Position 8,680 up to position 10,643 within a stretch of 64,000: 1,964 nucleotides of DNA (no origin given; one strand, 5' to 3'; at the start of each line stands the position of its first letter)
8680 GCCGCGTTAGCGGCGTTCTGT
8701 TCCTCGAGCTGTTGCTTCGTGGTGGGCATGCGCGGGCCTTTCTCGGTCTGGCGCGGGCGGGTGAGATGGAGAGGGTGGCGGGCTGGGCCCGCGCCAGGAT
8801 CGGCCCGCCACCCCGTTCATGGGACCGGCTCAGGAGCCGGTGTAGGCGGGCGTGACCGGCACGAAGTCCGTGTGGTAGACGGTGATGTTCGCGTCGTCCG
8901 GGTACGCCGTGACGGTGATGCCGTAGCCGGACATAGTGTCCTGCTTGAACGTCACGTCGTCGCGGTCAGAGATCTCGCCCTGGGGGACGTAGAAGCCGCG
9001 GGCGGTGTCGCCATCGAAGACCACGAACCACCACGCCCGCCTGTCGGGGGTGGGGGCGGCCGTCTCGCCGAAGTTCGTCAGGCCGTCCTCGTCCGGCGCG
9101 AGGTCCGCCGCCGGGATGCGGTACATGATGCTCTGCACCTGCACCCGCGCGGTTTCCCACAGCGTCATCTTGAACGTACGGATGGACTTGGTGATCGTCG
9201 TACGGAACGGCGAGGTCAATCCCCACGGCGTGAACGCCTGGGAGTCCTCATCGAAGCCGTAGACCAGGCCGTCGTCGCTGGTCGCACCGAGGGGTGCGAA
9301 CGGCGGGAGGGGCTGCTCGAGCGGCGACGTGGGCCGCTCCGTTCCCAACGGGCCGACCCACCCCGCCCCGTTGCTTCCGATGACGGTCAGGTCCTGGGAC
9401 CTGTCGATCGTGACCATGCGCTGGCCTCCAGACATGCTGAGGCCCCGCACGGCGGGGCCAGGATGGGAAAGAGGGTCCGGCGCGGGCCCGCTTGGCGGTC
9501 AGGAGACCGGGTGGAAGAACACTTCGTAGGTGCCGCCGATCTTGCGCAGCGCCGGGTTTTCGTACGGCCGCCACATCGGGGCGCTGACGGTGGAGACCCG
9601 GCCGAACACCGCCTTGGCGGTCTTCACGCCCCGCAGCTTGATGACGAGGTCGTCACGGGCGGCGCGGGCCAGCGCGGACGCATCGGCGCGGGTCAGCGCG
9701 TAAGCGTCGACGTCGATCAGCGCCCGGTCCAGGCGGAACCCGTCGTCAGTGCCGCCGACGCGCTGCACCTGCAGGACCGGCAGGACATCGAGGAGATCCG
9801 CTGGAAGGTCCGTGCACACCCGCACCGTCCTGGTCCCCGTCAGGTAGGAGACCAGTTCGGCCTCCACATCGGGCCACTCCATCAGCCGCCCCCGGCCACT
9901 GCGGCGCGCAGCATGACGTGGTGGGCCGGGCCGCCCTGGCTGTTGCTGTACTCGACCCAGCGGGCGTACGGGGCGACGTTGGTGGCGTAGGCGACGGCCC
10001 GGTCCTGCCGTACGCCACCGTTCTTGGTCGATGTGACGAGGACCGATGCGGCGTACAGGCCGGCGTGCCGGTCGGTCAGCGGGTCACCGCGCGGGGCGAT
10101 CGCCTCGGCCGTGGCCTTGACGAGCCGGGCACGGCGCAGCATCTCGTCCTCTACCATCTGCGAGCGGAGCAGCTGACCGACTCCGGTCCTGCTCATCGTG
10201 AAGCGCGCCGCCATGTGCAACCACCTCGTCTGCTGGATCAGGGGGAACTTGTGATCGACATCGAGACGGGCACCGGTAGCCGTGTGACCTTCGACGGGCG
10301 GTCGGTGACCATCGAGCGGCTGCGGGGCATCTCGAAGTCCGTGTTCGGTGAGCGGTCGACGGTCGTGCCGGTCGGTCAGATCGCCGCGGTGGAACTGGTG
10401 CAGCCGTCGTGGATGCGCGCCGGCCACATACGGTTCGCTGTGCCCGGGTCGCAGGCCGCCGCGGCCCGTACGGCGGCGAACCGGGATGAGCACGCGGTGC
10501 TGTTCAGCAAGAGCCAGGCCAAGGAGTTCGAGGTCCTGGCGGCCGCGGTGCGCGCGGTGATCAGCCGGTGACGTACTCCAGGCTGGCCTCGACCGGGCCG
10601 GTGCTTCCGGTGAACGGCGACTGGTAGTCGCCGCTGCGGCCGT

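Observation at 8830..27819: Candidate virion-glycosylation system with four glycosyltransferases, its own nucleotide-sugar dehydrogenase and two methyltransferases in the late operon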

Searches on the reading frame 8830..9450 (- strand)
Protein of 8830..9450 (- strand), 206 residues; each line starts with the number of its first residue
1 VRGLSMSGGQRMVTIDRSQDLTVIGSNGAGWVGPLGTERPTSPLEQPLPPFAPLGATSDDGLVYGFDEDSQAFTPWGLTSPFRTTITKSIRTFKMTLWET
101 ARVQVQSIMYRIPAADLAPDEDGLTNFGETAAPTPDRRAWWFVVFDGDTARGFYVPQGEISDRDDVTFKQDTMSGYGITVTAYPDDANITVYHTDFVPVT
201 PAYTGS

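Call 6: search_protein_families(library=pfam, proteins=[window:8830-9450:-], max_evalue=0.01)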
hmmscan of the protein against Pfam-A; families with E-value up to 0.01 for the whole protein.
window:8830-9450:- (206 aa): 1 family
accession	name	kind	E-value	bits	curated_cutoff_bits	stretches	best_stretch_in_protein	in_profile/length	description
PF25681.1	Phage_TTP_17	-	1.4e-16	61.2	27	1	20-188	6-173/190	Phage tail tube protein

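Call 54: search_dna_similar(query=window:8830-9450:-, collection=phages, mode=protein, max_rows=60, max_evalue=0.001)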
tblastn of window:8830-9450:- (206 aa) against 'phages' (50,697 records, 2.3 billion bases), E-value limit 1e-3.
Records with a match: 563; places in all: 563; records where one place covers at least 80% of the query: 162.
Best place of each record, by identity: <60% 563.
By first word of the organism name: Propionibacterium 188; Gordonia 148; Streptomyces 44; Cutibacterium 44; Streptococcus 43; Corynebacterium 30; Arthrobacter 24; Lactococcus 13; Rhodococcus 9; Mycobacterium 7; and 7 more.
By host as written in the record: Gordonia terrae 3612 115; Propionibacterium acnes 98; Cutibacterium acnes 48; Propionibacterium acnes ATCC 6919 36; Cutibacterium acnes ATCC 6919 18; - 14; Corynebacterium xerosis 14; Gordonia terrae CAG3 13; and 111 more.
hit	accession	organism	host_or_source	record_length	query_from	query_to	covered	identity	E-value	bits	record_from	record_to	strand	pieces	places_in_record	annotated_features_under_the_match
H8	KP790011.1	Gordonia phage Gsput1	Gordonia sputi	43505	9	194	90%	34.2%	4e-21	96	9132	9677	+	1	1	hypothetical protein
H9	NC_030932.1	Gordonia phage Gsput1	Gordonia sputi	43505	9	194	90%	34.2%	4e-21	96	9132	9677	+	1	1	hypothetical protein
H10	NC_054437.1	Gordonia phage TinaLin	Gordonia terrae NRRL B-16283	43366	4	190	91%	33.0%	4e-19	90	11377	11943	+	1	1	20: major tail protein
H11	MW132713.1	Gordonia phage TinaLin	Gordonia terrae NRRL B-16283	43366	4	190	91%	33.0%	4e-19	90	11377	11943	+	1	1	20: major tail protein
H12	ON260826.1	Gordonia phage Banquo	Gordonia terrae 3612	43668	4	190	91%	32.5%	2e-18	88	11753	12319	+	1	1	21: major tail protein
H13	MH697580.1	Gordonia phage Catfish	Gordonia terrae 3612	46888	9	189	88%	33.5%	6e-20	92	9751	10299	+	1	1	16: major tail protein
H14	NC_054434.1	Gordonia phage Catfish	Gordonia terrae 3612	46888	9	189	88%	33.5%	6e-20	92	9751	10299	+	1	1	16: major tail protein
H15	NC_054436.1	Gordonia phage Schmidt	Gordonia terrae 3612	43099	18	183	81%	35.1%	2e-21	97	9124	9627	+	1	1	15: major tail protein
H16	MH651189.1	Gordonia phage Schmidt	Gordonia terrae 3612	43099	18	183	81%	35.1%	2e-21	97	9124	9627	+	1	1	15: major tail protein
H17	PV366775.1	Gordonia phage Frizzle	Gordonia terrae 3612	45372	24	184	78%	34.9%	2e-20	94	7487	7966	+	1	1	11: major tail protein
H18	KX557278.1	Gordonia phage Ghobes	Gordonia terrae 3612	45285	24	184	78%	34.9%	4e-20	93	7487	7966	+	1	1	11: major tail subunit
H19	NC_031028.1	Gordonia phage Ghobes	Gordonia terrae 3612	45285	24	184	78%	34.9%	4e-20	93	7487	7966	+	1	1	11: major tail protein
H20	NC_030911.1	Gordonia phage Vendetta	Gordonia terrae 3612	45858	11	190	87%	31.0%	1e-15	80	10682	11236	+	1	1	17: major tail protein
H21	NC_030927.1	Gordonia phage Splinter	Gordonia terrae 3612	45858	11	190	87%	31.0%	1e-15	80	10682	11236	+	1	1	17: major tail protein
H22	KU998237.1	Gordonia phage Vendetta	Gordonia terrae 3612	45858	11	190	87%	31.0%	1e-15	80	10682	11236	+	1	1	17: major tail protein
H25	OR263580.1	Streptomyces phage Samy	Streptomyces ambofaciens ATCC 23877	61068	4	201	96%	28.0%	3e-11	67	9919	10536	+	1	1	major tail protein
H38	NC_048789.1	Corynebacterium phage Stiles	Corynebacterium xerosis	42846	21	188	82%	32.1%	2e-13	74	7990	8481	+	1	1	12: major tail protein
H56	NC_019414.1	Streptomyces phage R4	Streptomyces coelicolor A3(2)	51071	9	188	87%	29.5%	1e-4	48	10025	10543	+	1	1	major tail protein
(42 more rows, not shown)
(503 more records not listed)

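Call 55: get_annotated_region(hit=H9, flank=7000)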
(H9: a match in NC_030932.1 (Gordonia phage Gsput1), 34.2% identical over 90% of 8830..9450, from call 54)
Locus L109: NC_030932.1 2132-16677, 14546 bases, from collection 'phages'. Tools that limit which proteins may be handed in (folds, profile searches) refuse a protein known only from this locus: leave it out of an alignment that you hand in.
description: Gordonia phage Gsput1, complete genome.
organism: Gordonia phage Gsput1 (NCBI taxid 1622193)
taxonomy: Viruses; Duplodnaviria; Heunggongvirae; Uroviricota; Caudoviricetes; Ruthgordonvirinae; Gesputvirus; Gesputvirus gsput1
host: Gordonia sputi; source: wastewater; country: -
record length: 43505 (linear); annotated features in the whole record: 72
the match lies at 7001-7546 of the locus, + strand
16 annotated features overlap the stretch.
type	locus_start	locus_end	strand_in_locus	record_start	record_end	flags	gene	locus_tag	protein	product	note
CDS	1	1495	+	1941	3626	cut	-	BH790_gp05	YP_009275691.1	TerL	-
CDS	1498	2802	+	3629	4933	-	-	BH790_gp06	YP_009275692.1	portal protein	-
CDS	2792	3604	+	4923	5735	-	-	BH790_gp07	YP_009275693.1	head maturation protease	-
CDS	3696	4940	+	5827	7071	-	-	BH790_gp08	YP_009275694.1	capsid protein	-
CDS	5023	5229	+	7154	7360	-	-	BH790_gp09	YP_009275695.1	hypothetical protein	-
CDS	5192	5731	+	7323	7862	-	-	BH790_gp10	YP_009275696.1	head-tail adaptor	-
CDS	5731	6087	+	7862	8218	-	-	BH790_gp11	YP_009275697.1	head closure Hc1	-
CDS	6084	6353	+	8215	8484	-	-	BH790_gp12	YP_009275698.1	head closure Hc1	-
CDS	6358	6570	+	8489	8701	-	-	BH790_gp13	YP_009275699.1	hypothetical protein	-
CDS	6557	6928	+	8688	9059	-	-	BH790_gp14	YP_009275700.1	hypothetical protein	-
CDS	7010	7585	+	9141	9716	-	-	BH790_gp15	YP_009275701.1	hypothetical protein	-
CDS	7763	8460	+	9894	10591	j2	-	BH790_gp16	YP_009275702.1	tail assembly chaperone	-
CDS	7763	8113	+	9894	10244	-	-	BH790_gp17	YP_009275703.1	tail assembly chaperone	-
CDS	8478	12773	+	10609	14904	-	-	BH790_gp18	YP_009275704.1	tail length tape measure protein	-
CDS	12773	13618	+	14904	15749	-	-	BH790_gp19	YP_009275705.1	tail protein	-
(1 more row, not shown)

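Call 56: get_annotated_region(hit=H25, flank=7000)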
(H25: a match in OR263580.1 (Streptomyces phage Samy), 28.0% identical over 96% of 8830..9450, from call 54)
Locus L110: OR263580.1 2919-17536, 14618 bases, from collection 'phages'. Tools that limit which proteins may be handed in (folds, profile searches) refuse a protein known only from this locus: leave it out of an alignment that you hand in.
description: Streptomyces phage Samy, complete genome.
organism: Streptomyces phage Samy (NCBI taxid 3059248)
taxonomy: Viruses; Duplodnaviria; Heunggongvirae; Uroviricota; Caudoviricetes
host: -; source: Streptomyces ambofaciens ATCC 23877; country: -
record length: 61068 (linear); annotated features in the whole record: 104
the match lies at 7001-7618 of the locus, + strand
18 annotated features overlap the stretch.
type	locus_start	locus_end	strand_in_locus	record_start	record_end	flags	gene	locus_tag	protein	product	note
CDS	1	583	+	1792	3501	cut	-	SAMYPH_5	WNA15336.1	terminase large subunit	related to phrog_9 and PDB : Z6D_A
CDS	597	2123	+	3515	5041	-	-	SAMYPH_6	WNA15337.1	portal protein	related to phrog_104 and phrog_64 and PDB : 4V4K_J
CDS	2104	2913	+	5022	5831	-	-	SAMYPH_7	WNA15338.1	head maturation protease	related to phrog_36668 and phrog_1522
CDS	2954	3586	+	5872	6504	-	-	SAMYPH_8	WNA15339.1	head scaffolding protein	related to phrog_4708 and PDB : 6B0X_g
CDS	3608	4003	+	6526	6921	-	-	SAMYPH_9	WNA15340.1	head decoration protein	related to phrog_3583 and PDB : 1TD4_A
CDS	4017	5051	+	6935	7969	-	-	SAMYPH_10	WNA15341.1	major head protein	related to phrog_29 and PDB : 3BQW_A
CDS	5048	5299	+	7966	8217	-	-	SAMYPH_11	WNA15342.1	hypothetical protein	not related to a phrog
CDS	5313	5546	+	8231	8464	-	-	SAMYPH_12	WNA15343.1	putative head-tail connector protein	related to phrog_6587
CDS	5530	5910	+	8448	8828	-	-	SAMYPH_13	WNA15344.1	head-tail adaptor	related to phrog_2377 and PDB : 3JVO_M; head-tail adaptor Ad1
CDS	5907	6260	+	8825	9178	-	-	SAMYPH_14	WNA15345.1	head closure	related to phrog_19417 and phrog_6553 and PDB : 5A21_F; head closure Hc1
CDS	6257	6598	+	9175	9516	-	-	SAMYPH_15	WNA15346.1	neck protein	related to phrog_5210 and phrog_24636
CDS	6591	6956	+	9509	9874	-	-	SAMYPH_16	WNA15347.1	head-tail adaptor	related to phrog_37847 and phrog_813 and PDB : 6TE9_F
CDS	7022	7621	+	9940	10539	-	-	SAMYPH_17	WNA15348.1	major tail protein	related to phrog_476 and PDB : 6XGR_J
CDS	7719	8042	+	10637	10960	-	-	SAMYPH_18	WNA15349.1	tail assembly chaperone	related to phrog_5010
CDS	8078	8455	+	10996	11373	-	-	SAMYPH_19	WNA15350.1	putative tail assembly chaperone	related to phrog_1633 and phrog_2624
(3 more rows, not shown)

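Call 57: get_annotated_region(hit=H56, flank=7000)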
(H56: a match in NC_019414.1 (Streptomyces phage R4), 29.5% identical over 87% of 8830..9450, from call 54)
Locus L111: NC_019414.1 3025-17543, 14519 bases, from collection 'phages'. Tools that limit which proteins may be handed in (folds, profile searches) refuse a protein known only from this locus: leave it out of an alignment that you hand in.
description: Streptomyces phage R4, complete genome.
organism: Streptomyces phage R4 (NCBI taxid 10732)
taxonomy: Viruses; Duplodnaviria; Heunggongvirae; Uroviricota; Caudoviricetes; Arquatrovirinae; Arequatrovirus; Arequatrovirus R4
host: Streptomyces coelicolor A3(2); source: soil; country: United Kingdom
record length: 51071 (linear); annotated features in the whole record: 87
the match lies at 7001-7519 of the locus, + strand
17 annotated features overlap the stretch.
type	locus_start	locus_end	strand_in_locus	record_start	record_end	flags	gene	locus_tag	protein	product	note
CDS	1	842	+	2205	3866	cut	-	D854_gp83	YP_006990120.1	terminase large subunit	gp6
CDS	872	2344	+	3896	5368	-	-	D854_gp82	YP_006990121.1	portal protein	gp7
CDS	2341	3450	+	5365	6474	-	-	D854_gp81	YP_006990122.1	hypothetical protein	gp8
CDS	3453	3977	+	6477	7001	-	-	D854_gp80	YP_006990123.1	head scaffolding protein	gp9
CDS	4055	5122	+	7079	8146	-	-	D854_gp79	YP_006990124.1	major head protein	gp10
CDS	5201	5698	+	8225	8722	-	-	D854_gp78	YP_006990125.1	head-tail adaptor Ad1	gp11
CDS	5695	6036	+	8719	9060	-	-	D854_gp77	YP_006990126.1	head-to-tail stopper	gp12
CDS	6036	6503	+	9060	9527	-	-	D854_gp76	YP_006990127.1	tail completion or Neck1 protein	gp13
CDS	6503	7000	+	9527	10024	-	-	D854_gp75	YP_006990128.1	tail terminator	gp14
CDS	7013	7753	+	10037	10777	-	-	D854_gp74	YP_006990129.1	major tail protein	gp15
CDS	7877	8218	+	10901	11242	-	-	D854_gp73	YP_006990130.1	tail assembly chaperone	gp16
CDS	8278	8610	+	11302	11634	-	-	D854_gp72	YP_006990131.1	tail assembly chaperone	gp17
CDS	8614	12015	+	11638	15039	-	-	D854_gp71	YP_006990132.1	tail length tape measure protein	gp18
CDS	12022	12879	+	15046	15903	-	-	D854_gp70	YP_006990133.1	minor tail protein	gp19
CDS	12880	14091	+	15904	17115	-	-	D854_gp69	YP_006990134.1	minor tail protein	gp20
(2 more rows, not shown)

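Call 58: get_annotated_region(hit=H10, flank=7000)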
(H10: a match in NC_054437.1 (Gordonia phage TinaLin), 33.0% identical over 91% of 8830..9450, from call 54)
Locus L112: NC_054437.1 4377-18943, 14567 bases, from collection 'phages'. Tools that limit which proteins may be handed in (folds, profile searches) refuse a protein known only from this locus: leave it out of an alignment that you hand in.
description: Gordonia phage TinaLin, complete genome.
organism: Gordonia phage TinaLin (NCBI taxid 2797324)
taxonomy: Viruses; Duplodnaviria; Heunggongvirae; Uroviricota; Caudoviricetes; Ruthgordonvirinae; Tinalinvirus; Tinalinvirus tinalin
host: Gordonia terrae NRRL B-16283; source: soil; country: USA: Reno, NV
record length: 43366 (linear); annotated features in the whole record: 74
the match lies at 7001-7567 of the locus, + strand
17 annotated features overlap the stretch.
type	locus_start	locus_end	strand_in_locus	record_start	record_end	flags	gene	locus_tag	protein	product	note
CDS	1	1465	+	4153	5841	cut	10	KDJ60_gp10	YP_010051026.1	terminase large subunit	-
CDS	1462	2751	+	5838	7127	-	11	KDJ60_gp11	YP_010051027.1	portal protein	-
CDS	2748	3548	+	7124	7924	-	12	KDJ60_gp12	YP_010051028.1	head maturation protease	-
CDS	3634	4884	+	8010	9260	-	13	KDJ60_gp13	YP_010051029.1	major capsid protein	-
CDS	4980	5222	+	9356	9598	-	14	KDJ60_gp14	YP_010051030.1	hypothetical protein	-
CDS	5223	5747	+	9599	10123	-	15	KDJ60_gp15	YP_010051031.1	head-to-tail adaptor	-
CDS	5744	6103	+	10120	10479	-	16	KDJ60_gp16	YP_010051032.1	head closure Hc1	-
CDS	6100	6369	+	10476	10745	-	17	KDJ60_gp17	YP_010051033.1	head closure Hc1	-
CDS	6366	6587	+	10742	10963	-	18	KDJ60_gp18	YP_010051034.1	hypothetical protein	-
CDS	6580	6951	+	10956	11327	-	19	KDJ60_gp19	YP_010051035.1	tail terminator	-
CDS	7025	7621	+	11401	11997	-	20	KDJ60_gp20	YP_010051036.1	major tail protein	-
CDS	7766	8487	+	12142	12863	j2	22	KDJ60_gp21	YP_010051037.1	tail assembly chaperone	-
CDS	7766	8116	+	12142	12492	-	21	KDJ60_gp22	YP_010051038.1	tail assembly chaperone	-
CDS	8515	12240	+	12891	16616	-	23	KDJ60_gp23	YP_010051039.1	tail length tape measure protein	-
CDS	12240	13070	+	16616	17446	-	24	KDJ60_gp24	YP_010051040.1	minor tail protein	-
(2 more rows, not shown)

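Call 59: get_annotated_region(hit=H38, flank=6000)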
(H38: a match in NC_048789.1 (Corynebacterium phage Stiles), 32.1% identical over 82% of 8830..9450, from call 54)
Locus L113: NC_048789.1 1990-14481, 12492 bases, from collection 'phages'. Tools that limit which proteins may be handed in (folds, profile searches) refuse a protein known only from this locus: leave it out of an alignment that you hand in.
description: Corynebacterium phage Stiles, complete genome.
organism: Corynebacterium phage Stiles (NCBI taxid 2588504)
taxonomy: Viruses; Duplodnaviria; Heunggongvirae; Uroviricota; Caudoviricetes; Samwavirus; Samwavirus stiles
host: Corynebacterium xerosis; source: sewage influent; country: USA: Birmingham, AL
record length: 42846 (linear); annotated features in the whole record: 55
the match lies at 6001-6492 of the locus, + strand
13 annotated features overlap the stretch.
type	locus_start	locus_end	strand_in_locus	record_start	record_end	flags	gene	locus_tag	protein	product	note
CDS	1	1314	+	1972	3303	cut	3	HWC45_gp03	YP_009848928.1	portal protein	-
CDS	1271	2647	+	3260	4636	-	4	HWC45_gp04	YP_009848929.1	head maturation protease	-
CDS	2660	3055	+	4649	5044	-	5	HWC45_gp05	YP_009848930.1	hypothetical protein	-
CDS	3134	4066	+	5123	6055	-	6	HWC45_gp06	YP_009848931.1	major head protein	-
CDS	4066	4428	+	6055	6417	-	7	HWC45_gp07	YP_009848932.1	head-tail connector protein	-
CDS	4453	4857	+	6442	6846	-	8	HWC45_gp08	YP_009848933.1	head-to-tail adaptor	-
CDS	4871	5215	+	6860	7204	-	9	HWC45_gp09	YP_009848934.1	head-to-tail stopper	-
CDS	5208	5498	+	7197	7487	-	10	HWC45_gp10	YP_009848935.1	head closure Hc1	-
CDS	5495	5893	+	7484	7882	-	11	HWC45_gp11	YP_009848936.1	hypothetical protein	-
CDS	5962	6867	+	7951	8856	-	12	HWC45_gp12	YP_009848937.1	major tail protein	-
CDS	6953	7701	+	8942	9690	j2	14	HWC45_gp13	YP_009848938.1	tail assembly chaperone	-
CDS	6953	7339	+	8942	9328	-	13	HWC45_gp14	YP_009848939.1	tail assembly chaperone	-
CDS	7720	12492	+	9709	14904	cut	15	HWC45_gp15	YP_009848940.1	tail length tape measure protein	-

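Call 117: search_protein_representatives(protein=window:8830-9450:-)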
Query: 206 residues. Proteins with E-value up to 0.001 (for the whole library): 467; up to 1e-10: 74; up to 1e-30: 9. The best 150 are listed.
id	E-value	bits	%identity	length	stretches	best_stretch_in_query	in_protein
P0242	1.3e-53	198.2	48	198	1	12-198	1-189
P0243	3.9e-47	177.0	46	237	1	13-201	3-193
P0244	7.4e-41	156.5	46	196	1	17-196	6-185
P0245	2.0e-38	148.5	62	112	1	27-138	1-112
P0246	2.9e-36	141.5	49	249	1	12-148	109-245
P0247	3.0e-35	138.2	42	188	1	19-194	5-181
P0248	7.3e-32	127.1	42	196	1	21-187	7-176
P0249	9.8e-32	126.7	41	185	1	22-193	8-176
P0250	5.9e-31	124.1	67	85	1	16-99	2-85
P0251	2.0e-28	115.8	49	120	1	87-199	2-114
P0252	3.8e-28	115.0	45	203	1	23-191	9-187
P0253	1.7e-25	106.3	37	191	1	18-190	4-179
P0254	2.0e-24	102.8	37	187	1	17-193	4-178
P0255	8.0e-24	100.8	41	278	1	19-190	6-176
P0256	1.1e-23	100.3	36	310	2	121-204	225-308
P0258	2.3e-23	99.3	32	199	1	12-205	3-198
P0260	6.0e-21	91.4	29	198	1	13-199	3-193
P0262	6.7e-18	81.5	34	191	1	25-187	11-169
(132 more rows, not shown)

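Call 119: find_encoding_contigs(protein=P0242, flank=9000, max_places=1)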
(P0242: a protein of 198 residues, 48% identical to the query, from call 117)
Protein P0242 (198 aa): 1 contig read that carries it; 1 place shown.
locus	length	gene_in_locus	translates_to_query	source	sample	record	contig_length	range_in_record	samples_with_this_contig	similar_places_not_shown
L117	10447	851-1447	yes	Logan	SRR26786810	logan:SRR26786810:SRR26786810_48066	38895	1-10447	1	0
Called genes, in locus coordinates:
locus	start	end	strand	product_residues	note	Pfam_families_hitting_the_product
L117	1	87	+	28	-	?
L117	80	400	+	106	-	PF04883:HK97-gp10_like (weak)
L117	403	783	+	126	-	-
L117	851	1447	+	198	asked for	PF25681:Phage_TTP_17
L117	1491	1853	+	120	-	-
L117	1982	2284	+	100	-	-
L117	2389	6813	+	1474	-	-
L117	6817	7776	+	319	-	-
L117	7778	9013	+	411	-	PF14594:Sipho_Gp37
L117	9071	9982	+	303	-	-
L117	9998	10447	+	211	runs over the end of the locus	-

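Call 120: find_encoding_contigs(protein=P0258, flank=9000, max_places=1)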
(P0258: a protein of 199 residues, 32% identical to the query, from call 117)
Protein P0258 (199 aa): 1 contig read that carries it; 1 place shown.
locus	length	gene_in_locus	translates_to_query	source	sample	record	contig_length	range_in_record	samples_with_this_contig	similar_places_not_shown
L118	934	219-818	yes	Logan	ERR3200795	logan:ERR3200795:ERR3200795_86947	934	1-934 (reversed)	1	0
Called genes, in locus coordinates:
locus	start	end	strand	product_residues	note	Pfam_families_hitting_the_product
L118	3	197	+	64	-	?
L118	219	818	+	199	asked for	PF25681:Phage_TTP_17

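Call 121: find_encoding_contigs(protein=P0260, flank=9000, max_places=1)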
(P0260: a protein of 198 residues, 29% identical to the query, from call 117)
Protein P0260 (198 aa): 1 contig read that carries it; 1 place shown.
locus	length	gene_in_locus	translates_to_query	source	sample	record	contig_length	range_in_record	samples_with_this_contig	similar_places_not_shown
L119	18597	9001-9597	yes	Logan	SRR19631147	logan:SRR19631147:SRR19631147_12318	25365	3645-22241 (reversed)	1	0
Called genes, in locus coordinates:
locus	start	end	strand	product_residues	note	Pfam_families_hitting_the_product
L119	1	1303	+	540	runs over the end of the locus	-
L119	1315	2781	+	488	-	PF05133:SPP1_portal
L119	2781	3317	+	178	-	PF13489:Methyltransf_23 (weak), PF08241:Methyltransf_11 (weak), PF13649:Methyltransf_25 (weak)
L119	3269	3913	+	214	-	PF10111:Glyco_tranf_2_2 (faint), PF00535:Glycos_transf_2, PF02709:Glyco_transf_7C (faint)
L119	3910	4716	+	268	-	-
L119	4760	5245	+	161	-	-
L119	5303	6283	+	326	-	PF05065:Phage_capsid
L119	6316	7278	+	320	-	PF13692:Glyco_trans_1_4, PF00534:Glycos_transf_1, PF20706:GT4-conflict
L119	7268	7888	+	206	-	-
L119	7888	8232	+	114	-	-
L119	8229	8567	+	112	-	-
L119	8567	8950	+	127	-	-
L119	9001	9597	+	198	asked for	-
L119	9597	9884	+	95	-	-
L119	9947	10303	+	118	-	-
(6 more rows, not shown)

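Call 122: find_encoding_contigs(protein=P0262, flank=9000, max_places=1)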
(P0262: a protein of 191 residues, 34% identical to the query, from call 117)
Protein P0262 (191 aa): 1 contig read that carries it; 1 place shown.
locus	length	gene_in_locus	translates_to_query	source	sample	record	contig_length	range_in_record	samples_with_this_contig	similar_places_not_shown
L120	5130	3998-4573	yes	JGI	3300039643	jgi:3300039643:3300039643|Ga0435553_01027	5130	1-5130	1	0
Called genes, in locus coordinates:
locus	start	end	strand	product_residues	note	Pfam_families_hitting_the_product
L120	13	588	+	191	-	PF25310:VG15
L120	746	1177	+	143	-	-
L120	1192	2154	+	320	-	PF25209:Phage_capsid_4 (weak)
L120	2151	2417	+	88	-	PF23359:Lsr2_DNA-bd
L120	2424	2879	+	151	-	-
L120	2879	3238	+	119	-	-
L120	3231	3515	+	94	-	-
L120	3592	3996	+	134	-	-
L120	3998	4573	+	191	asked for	PF25681:Phage_TTP_17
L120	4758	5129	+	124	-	?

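Call 124: find_encoding_contigs(protein=P0248, flank=9000, max_places=1)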
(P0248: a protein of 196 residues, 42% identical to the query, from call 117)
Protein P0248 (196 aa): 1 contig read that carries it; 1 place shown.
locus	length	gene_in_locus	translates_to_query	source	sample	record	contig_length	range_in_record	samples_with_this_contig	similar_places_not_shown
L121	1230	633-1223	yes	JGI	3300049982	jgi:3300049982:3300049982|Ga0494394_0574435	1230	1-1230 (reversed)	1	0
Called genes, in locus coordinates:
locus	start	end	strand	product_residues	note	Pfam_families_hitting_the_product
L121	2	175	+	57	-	?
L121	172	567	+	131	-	-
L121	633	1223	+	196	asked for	PF25681:Phage_TTP_17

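Call 125: find_encoding_contigs(protein=P0252, flank=9000, max_places=1)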
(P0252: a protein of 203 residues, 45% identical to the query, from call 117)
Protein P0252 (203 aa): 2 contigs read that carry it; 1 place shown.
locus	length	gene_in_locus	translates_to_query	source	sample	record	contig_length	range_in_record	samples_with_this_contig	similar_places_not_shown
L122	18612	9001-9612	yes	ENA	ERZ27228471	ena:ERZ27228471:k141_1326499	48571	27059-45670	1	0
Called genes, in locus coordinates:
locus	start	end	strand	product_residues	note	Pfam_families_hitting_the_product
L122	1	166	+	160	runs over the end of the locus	PF05119:Terminase_4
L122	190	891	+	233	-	PF00112:Peptidase_C1 (faint)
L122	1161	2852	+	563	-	PF03354:TerL_ATPase, PF20441:TerL_nuclease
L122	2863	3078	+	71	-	-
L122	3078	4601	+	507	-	PF04860:Phage_portal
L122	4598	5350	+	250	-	PF04586:Peptidase_S78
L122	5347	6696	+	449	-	PF05065:Phage_capsid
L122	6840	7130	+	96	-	-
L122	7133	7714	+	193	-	PF24163:HCP (weak)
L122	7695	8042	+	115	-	-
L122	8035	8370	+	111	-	-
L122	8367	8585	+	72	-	-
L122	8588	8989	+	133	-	PF23841:Phage_tail_terminator_2 (weak)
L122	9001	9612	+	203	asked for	PF25681:Phage_TTP_17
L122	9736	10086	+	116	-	-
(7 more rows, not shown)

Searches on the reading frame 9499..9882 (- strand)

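Call 6: search_protein_families(library=pfam, proteins=[window:9499-9882:-], max_evalue=0.01)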
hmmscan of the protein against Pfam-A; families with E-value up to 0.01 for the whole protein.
window:9499-9882:- (127 aa): 1 family
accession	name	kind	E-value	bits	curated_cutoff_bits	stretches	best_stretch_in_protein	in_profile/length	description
PF23841.1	Phage_tail_terminator_2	-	4e-05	24.1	27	1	7-87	17-103/161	Phage tail termination protein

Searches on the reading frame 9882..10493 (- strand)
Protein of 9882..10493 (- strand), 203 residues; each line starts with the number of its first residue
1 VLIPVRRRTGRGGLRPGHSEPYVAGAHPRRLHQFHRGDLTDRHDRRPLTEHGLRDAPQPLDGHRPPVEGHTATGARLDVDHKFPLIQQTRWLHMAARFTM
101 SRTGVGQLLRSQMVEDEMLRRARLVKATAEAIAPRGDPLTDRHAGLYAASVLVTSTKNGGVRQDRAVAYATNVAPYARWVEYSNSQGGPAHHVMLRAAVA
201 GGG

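Call 6: search_protein_families(library=pfam, proteins=[window:9882-10493:-], max_evalue=0.01)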
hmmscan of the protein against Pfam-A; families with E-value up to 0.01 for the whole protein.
window:9882-10493:- (203 aa): 0 families

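Call 9: search_protein_families(library=phrogs, proteins=[window:9882-10493:-], max_evalue=0.01)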
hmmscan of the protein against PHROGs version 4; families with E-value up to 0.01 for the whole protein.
window:9882-10493:- (203 aa): 3 families
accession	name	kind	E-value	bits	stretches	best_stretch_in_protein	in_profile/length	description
phrog_16886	-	unknown function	2.9e-08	35.5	1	94-195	1-99/107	-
phrog_5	-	connector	7.8e-05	23.6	1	93-197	86-189/239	tail completion or Neck1 protein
phrog_387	-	connector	0.00082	20.6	1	94-169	2-61/88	neck protein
